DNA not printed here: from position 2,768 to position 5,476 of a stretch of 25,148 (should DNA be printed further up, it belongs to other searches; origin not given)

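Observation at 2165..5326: Uncharacterised envelope ABC module embedded between lptA and lpxC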

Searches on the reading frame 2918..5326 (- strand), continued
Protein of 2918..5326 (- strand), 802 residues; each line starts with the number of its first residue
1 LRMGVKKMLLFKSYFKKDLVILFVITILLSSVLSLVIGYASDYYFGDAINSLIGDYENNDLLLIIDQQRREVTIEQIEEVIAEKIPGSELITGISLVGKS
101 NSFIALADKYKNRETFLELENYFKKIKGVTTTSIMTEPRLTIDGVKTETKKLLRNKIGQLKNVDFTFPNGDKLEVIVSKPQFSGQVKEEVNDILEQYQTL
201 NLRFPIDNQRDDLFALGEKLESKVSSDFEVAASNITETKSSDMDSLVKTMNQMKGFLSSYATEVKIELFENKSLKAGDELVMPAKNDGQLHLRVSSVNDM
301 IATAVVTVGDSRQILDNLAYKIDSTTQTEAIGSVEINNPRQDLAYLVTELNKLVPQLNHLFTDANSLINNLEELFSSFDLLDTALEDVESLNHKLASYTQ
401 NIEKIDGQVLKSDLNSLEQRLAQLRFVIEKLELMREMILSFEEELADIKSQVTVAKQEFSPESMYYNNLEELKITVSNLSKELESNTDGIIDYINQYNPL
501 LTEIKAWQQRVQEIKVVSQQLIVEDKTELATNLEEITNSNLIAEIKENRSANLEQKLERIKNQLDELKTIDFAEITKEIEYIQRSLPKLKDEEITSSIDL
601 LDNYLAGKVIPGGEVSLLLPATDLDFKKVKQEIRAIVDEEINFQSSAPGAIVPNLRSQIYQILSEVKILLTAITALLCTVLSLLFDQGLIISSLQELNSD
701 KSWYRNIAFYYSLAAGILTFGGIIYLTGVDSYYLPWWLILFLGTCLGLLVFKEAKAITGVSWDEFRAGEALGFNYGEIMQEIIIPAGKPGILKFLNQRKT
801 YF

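Call 37: list_cluster_members(proteins=[P0021, P0027, P0034, P0040, P0054, P0066, P0093, P0107, P0123, P0147])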
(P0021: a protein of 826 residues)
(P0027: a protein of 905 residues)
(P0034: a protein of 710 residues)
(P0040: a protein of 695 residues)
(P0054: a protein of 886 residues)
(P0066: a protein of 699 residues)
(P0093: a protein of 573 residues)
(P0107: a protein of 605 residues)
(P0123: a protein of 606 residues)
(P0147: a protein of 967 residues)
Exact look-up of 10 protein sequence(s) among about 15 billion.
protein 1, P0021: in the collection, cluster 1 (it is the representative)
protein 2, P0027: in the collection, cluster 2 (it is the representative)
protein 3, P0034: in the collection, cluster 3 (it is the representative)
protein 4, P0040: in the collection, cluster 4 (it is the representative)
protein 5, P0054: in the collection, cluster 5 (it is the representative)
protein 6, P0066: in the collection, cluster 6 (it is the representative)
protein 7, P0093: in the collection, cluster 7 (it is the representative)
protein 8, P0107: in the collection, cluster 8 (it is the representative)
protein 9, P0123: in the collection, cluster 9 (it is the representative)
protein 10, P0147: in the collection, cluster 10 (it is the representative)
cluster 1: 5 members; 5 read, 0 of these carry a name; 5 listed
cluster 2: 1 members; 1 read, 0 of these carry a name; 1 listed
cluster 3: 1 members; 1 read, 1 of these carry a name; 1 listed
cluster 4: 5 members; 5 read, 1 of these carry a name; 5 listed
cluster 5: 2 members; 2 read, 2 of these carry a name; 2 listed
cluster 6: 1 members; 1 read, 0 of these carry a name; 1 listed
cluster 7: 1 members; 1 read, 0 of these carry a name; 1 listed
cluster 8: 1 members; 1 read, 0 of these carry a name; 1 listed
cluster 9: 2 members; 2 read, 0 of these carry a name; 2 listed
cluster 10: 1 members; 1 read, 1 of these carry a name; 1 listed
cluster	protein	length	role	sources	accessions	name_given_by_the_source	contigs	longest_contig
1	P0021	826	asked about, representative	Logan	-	-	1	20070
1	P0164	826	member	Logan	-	-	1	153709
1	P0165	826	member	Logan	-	-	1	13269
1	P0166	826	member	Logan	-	-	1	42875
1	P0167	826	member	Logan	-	-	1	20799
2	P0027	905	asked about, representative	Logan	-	-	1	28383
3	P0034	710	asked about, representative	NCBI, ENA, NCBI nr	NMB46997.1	MAG: hypothetical protein GX998_11395 [Firmicutes bacterium] | hypothetical protein [Bacillota bacterium]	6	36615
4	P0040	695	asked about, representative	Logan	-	-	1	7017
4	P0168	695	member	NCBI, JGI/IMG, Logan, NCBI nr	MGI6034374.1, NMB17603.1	MAG: hypothetical protein ACOYCE_01025 [Limnochordia bacterium] | hypothetical protein | hypothetical protein [Bacillota bacterium]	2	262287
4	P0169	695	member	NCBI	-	-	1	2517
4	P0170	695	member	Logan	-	-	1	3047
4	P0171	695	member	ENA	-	-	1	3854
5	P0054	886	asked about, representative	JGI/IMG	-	hypothetical protein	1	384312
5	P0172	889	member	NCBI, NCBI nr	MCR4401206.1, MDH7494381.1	MAG: hypothetical protein NUW12_00250 [Firmicutes bacterium] | hypothetical protein [Bacillota bacterium]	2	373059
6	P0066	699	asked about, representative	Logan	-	-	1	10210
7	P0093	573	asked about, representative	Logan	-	-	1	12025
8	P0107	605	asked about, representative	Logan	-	-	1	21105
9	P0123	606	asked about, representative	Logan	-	-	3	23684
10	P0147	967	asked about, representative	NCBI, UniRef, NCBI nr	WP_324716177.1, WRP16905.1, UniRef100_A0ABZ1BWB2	ATP-binding cassette domain-containing protein [Carboxydochorda subterranea] | ATP-binding cassette domain-containing protein n=1 Tax=Carboxydichorda subterranea ... | ATP-binding cassette domain-containing protein [Limnochorda sp. L945t]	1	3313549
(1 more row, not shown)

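Call 45: find_homologous_proteins(query=A3, max_evalue=1e-10)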
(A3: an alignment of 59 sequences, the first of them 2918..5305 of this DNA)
Query A3 (59 sequences) (795 aa, profile of the alignment): 11 proteins with E <= 1e-10 among 8000 candidates.
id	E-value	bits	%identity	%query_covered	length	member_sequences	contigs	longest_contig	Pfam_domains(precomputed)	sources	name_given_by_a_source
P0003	5.7e-238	810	62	100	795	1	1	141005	-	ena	-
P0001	6.3e-237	807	100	100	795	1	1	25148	-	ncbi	ncbi:MAG: hypothetical protein ACQEP9_01245 [Bacillota bacterium]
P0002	3.0e-235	801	88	100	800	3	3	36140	-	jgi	jgi:hypothetical protein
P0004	4.5e-224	764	59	100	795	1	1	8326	-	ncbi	ncbi:MAG: hypothetical protein ACQERJ_06500 [Bacillota bacterium]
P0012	2.0e-222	759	42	100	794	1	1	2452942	-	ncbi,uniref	ncbi:hypothetical protein [Natroniella sp. ANB-PHB2]|uniref:hypothetical protein n=1 Tax=Natroniella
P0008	3.6e-217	742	54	100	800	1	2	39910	-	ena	-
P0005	1.8e-216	739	56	100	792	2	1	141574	-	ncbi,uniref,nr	ncbi:hypothetical protein [Halanaerobacter jeridensis]|uniref:Nucleic acid-binding Zn-ribbon protein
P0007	3.5e-213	728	53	100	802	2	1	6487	-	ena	-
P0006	1.4e-212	726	54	100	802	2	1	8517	-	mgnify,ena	mgnify:CR=1 FL=1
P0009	6.5e-204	698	49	98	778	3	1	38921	-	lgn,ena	-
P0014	6.4e-120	420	54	63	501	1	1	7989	-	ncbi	ncbi:MAG: hypothetical protein R6V17_01250, partial [Halanaerobacter sp.]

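Call 67: find_homologous_proteins(query=P0093, max_evalue=0.00001)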
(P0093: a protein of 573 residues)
Query P0093 (573 aa): 21 proteins with E <= 0.00001 among 8000 candidates.
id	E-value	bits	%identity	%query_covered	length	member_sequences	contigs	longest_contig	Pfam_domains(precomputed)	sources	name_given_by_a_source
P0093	0.0e+0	1214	100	100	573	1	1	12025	-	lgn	-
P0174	2.6e-152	527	50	100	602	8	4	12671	-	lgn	-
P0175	6.7e-152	525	49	100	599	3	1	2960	-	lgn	-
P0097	2.3e-149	517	50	100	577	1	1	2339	-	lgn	-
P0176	4.8e-141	490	50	100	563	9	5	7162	-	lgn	-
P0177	1.1e-140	488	51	100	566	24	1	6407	-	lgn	-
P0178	1.3e-139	485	49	100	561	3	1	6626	-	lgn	-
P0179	7.6e-139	482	48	100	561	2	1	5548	-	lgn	-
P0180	1.2e-135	472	47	100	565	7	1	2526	-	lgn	-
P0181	3.2e-135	470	49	100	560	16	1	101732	-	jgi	-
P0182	6.4e-129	450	46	100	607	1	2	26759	-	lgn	-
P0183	1.1e-124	436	44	100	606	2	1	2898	-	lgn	-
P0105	7.4e-124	433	45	99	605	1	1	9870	-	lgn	-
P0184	7.3e-104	367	54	35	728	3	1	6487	-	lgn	-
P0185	7.5e-104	367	51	35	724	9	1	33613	-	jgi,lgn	-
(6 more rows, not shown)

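Call 70: find_encoding_contigs(protein=P0181, flank=10000, max_places=1)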
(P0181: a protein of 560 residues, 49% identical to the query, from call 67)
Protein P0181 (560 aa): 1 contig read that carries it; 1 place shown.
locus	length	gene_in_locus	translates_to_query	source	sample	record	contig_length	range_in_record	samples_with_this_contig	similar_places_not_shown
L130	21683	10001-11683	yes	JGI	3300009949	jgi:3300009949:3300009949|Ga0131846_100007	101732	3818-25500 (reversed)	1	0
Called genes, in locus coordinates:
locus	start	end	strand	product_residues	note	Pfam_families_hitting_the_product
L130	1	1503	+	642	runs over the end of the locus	PF05580:Peptidase_S55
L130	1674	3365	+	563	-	PF07244:POTRA, PF01103:Omp85, PF03865:ShlB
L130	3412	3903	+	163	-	PF03938:OmpH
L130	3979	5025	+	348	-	PF04613:LpxD, PF25084:LbH_EIF2B, PF00132:Hexapep, PF14602:Hexapep_2 (faint), PF25087:GMPPB_C (weak), PF00132:Hexapep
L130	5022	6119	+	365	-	PF03739:LptF_LptG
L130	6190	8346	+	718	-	-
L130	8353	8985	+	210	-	PF06835:LptC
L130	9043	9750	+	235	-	PF03968:LptD_N (faint)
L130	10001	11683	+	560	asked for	-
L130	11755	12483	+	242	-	PF02463:SMC_N (faint), PF13191:AAA_16 (faint), PF00005:ABC_tran, PF13304:AAA_21 (weak)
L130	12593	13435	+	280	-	PF03331:LpxC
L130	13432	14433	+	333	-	PF00483:NTP_transferase, PF12804:NTP_transf_3, PF24894:Hexapep_GlmU (faint), PF25087:GMPPB_C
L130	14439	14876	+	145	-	PF22817:ApeP-like, PF07977:FabA, PF22818:ApeI-like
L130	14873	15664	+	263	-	-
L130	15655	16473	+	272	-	PF17930:LpxI_N, PF06230:LpxI_C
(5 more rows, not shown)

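Call 77: predict_structure(alignment_id=A6)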
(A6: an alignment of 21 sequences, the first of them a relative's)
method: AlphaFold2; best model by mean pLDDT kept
length: 573 residues; sequences in the alignment: 21
mean_pLDDT: 79.9   pTM: 0.64
mean pLDDT of the five models: 79.9, 78.6, 75.4, 74.9, 74.7
residues with pLDDT >= 90: 238; 70-90: 170; 50-70: 119; < 50: 46
segments of 3 or more residues with pLDDT < 50: 232-238, 279-281, 313-337
pLDDT, mean of each block of 10 residues (from residue 1): 70 94 95 88 84 91 92 91 90 92 87 91 83 91 93 95 91 92 93 86 68 87 80 47 63 66 70 56 58 56 50 44 39 48 65 67 58 61 65 89 92 89 90 88 93 94 92 89 97 95 92 97 90 89 89 79 79 50
secondary structure, 60 per line:
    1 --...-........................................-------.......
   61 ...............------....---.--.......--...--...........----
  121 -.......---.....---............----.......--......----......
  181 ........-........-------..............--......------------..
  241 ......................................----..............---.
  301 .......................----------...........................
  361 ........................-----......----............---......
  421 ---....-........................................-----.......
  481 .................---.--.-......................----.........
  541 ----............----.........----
elements in order: H7-46 E54-59 H60-75 E82-85 E92-98 H106-116 E122-128 E132-136 H140-151 E156-162 E165-170 H175-188 E190-197 H205-218 E224-226 H239-278 H283-296 H300-323 H334-384 E390-395 H400-411 E415-420 E424-427 H429-468 H474-497 H506-527 H532-540 H545-556 H561-569

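Call 79: fold_search(model_id=the predicted structure, library=pdb)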
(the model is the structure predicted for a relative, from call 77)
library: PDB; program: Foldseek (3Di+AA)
matches with E <= 10: 667; with E <= 0.001: 2
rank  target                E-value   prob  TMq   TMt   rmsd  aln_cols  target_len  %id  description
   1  9mvz_D                2.5e-04  0.85  0.12  0.08  61.3       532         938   11  Tripartite complex of MmpL5-S5-AcpM from Mycolicibacterium smegmatis (released 2025-07-30)
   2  9syt_B                6.4e-04  0.72  0.13  0.10  38.6       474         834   10  Asymmetric hexameric MmpS4-MmpL4 complex from Mycobacterium tuberculosis with "long" coiled-coil domain (released 2026-01-28)
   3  9syt_A                2.0e-03  0.57  0.12  0.09  34.0       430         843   13  Asymmetric hexameric MmpS4-MmpL4 complex from Mycobacterium tuberculosis with "long" coiled-coil domain (released 2026-01-28)
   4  9hqv_Ya               2.1e-03  0.92  0.11  0.18  16.9       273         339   15  Cryo-EM structure of the small subunit of the mitochondrial ribosome from Toxoplasma gondii (released 2025-06-11)
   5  5yei_A                2.3e-02  0.96  0.13  0.18  12.8       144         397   13  Mechanistic insight into the regulation of Pseudomonas aeruginosa aspartate kinase (released 2018-08-29)
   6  8tpp_A                2.3e-02  0.13  0.12  0.12  31.9       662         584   11  nhTMEM16 R432A mutant in lipid nanodiscs with MSP2N2 scaffold protein in the presence of Ca2+ (released 2024-05-08)
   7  8tpn_A                2.8e-02  0.16  0.13  0.13  32.9       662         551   11  nhTMEM16 lipid scramblase in lipid nanodiscs with MSP2N2 scaffold protein in the presence of Ca2+ (intermediate state) (released 2024-05-08)
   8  5xap                  3.1e-02  0.13  0.13  0.11  30.3       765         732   10  Crystal structure of SecDF in I form (C2 space group) (released 2017-05-17)
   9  4r86_A                3.5e-02  0.66  0.12  0.22  13.5       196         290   10  Crystal Structure of Aminoglycoside/Multidrug Efflux System AcrD from Salmonella typhimurium (released 2014-10-08)
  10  3cb4_A                4.4e-02  0.72  0.13  0.14  13.8       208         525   10  The Crystal Structure of LepA (released 2008-03-18)
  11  1lkz_A                4.6e-02  0.99  0.10  0.24   3.2        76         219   22  Crystal structure of D-ribose-5-phosphate isomerase (RpiA) from Escherichia coli. (released 2002-05-08)
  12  1o8b_B                4.6e-02  0.99  0.10  0.24   3.5        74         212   28  Structure of Escherichia coli ribose-5-phosphate isomerase, RpiA, complexed with arabinose-5-phosphate. (released 2003-01-24)
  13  2cdq_A                5.4e-02  0.75  0.12  0.14  12.7       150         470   14  Crystal structure of Arabidopsis thaliana aspartate kinase complexed with lysine and S- adenosylmethionine (released 2006-05-30)
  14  5yei_B                5.7e-02  0.90  0.13  0.39  12.4       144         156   13  Mechanistic insight into the regulation of Pseudomonas aeruginosa aspartate kinase (released 2018-08-29)
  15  2rop_MODEL_1_A        6.1e-02  0.51  0.09  0.30  16.1       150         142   13  Solution structure of domains 3 and 4 of human ATP7B (released 2008-10-21)
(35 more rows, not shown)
